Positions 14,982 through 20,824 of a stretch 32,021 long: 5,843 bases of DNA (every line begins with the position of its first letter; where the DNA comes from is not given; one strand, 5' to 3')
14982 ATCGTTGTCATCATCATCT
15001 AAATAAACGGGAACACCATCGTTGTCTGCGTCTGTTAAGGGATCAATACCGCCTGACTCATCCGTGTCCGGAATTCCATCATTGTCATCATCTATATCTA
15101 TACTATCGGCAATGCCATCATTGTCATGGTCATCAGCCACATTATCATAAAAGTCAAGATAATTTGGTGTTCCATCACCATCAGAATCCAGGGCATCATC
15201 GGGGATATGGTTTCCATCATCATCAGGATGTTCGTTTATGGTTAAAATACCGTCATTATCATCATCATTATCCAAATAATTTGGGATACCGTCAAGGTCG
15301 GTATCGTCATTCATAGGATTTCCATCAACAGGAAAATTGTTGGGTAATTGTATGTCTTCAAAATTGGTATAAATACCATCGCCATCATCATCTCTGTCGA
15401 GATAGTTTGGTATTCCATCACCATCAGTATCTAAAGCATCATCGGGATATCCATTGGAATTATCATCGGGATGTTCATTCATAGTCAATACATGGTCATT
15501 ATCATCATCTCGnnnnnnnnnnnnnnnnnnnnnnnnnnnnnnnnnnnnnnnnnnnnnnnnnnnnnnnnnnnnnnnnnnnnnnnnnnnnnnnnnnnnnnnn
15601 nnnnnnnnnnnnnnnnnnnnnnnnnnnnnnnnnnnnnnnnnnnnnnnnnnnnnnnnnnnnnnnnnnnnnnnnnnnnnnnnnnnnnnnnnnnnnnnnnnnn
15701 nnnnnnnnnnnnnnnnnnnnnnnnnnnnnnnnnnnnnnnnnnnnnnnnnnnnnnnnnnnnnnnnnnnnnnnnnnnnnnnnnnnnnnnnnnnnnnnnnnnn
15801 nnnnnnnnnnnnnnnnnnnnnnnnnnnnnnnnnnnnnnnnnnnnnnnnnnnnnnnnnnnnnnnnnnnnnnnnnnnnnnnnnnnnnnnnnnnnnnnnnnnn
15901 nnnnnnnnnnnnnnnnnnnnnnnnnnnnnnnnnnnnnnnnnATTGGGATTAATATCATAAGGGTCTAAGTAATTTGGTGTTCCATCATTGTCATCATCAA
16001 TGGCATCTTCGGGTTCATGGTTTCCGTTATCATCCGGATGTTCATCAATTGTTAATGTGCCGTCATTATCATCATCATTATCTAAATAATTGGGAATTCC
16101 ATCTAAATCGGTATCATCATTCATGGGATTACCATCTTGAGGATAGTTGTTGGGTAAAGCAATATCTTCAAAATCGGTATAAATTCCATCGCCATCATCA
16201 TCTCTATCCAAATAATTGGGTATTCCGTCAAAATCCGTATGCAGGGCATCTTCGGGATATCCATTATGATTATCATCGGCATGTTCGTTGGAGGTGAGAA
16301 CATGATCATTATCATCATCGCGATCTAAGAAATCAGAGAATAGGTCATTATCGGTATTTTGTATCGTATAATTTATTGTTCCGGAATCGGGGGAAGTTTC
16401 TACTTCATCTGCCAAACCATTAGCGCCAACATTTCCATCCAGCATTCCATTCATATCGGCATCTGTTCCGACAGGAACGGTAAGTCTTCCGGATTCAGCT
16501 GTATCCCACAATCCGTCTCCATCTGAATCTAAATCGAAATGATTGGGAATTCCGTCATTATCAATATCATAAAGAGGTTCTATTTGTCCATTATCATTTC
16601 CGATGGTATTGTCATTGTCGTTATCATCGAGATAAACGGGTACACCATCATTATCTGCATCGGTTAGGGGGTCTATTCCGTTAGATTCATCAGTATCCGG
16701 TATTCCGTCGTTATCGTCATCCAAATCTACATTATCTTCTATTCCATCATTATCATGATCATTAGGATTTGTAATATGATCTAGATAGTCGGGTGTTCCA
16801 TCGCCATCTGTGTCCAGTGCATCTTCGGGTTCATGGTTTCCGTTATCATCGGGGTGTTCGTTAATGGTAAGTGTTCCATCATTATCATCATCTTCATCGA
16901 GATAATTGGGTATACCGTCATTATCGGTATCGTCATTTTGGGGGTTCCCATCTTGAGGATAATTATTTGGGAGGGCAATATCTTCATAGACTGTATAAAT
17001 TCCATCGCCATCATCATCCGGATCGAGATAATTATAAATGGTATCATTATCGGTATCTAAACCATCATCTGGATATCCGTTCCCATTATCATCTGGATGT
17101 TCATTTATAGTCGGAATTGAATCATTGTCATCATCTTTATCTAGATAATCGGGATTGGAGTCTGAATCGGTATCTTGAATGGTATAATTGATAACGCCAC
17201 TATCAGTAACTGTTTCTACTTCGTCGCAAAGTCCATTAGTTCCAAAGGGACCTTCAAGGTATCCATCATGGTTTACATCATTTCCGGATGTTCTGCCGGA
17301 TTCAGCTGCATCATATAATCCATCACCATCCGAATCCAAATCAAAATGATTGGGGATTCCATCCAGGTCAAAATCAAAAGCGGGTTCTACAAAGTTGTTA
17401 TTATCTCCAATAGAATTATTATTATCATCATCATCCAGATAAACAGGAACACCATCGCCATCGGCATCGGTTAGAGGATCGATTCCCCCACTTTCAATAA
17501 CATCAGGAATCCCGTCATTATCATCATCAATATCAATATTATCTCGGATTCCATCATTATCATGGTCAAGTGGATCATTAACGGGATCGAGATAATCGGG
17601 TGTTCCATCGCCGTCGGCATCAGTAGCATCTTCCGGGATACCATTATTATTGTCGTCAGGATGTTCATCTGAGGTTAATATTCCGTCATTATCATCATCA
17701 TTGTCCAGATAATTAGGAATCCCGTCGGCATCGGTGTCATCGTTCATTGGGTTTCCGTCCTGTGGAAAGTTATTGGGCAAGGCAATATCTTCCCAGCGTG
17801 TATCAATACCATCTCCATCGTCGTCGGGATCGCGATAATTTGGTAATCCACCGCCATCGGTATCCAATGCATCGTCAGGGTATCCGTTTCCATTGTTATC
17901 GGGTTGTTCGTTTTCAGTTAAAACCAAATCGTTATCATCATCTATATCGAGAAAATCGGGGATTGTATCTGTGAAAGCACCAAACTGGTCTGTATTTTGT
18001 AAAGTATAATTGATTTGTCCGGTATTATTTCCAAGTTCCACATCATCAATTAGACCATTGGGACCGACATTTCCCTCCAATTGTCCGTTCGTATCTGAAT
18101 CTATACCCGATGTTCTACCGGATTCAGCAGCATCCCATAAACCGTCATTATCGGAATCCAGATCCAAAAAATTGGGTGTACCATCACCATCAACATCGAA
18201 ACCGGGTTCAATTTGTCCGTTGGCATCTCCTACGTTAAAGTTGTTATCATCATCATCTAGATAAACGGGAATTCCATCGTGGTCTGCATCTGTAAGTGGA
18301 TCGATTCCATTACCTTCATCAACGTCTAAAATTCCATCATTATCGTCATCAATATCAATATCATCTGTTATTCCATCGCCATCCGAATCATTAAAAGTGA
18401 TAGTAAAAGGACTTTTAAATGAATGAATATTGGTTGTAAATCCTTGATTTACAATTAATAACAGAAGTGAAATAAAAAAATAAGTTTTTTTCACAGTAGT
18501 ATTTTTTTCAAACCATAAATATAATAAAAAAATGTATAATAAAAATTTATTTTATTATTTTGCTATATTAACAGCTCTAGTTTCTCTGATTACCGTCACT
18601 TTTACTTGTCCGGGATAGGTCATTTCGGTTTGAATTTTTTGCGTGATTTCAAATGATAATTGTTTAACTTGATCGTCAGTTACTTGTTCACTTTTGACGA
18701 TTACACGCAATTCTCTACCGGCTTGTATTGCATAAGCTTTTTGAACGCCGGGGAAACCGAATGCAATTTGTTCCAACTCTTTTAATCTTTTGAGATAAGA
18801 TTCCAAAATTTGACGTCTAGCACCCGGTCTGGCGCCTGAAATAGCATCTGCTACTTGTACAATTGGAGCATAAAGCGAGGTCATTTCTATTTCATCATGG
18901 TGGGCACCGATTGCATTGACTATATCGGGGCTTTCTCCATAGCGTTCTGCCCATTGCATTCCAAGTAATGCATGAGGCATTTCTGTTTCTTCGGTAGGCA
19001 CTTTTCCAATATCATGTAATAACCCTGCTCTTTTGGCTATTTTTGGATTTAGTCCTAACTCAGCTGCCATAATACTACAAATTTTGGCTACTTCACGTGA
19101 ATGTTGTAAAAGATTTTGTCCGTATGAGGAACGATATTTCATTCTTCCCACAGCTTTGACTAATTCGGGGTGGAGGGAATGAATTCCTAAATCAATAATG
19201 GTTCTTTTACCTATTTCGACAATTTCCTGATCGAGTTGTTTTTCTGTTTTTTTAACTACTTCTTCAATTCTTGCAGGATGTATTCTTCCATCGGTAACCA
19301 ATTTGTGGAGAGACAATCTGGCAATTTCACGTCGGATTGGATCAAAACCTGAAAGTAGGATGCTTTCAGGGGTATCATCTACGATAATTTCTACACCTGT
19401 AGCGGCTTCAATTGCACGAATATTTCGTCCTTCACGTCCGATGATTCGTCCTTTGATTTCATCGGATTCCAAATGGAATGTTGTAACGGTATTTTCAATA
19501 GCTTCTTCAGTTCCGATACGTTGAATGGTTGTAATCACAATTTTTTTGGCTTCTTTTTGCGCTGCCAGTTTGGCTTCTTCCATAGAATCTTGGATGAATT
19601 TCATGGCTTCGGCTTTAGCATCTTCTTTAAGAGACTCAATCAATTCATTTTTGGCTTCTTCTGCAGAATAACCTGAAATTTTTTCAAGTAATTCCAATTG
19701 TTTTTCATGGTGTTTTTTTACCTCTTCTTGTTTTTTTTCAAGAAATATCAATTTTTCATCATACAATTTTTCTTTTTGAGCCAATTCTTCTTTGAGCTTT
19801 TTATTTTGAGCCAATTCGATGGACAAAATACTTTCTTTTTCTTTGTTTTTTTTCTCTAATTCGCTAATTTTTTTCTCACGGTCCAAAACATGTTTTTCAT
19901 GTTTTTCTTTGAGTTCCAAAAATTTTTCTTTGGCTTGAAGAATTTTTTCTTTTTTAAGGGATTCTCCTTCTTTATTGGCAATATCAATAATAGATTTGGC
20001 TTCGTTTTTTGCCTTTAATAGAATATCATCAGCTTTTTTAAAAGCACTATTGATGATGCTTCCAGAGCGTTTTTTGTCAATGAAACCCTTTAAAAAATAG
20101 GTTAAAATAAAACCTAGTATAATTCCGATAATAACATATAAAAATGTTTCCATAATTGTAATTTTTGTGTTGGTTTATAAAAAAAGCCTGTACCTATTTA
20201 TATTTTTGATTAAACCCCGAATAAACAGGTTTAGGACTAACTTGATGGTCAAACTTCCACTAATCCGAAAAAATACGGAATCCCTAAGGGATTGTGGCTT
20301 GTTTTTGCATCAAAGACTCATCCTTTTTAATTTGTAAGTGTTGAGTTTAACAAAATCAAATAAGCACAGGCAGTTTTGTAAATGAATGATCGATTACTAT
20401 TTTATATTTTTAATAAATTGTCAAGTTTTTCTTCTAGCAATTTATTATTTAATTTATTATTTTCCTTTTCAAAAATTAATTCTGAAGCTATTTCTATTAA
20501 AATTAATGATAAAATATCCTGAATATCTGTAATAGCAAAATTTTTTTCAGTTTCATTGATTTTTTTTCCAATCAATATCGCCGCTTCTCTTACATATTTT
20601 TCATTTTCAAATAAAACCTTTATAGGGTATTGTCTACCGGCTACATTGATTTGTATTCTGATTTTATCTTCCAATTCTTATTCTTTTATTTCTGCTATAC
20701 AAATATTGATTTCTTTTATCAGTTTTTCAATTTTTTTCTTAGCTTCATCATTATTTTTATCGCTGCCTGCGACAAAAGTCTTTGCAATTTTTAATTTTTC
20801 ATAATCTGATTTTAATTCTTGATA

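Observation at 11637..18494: Giant hyper-acidic T9SS cargo built almost entirely from eight ~270-aa modules of thrombospondin-type-3-like calcium loops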

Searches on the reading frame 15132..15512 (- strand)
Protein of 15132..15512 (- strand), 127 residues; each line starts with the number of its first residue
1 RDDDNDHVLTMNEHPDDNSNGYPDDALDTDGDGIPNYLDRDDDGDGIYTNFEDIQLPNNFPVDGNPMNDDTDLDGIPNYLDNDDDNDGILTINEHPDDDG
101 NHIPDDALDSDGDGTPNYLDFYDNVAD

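Call 9: search_protein_families(library=pfam, proteins=[window:15132-15512:-], max_evalue=10)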
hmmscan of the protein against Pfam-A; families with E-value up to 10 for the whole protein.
seq(127 aa): 2 families
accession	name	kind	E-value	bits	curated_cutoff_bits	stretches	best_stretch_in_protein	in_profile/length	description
PF02412.23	TSP_3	-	0.027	14.6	25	2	68-82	13-27/36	Thrombospondin type 3 repeat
PF15724.10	TMEM119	-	1.1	9.8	27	1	78-111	112-145/252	TMEM119 family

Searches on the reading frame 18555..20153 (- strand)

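Call 8: search_protein_families(library=pfam, proteins=[window:18555-20153:-], max_evalue=0.001)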
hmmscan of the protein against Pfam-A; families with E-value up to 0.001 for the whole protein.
window:18555-20153:- (532 aa): 4 families
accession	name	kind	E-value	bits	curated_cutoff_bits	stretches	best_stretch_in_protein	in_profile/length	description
PF12072.13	RNase_Y_N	-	1.4e-27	96.9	32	1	37-215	21-199/201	RNase Y N-terminal region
PF01966.28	HD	-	1e-19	71.3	22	1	349-439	2-114/116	HD domain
PF00013.35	KH_1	-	2.1e-07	31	21.5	1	233-279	10-61/66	KH domain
PF08668.18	HDOD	-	2.4e-05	24.4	22.9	1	345-396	92-144/196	HDOD domain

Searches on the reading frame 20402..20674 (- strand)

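Call 30: search_protein_families(library=ncbifam, proteins=[window:20402-20674:-], max_evalue=0.01)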
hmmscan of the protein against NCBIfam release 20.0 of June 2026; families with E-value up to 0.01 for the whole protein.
window:20402-20674:- (90 aa): 2 families
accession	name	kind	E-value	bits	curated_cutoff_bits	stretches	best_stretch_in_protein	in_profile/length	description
NF010724.0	PRK14126.1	equivalog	1.6e-05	24.6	80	1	3-83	5-85/87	cell division protein ZapA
NF011041.0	PRK14471.1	equivalog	0.0052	16.8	200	1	36-86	109-160/164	F0F1 ATP synthase subunit B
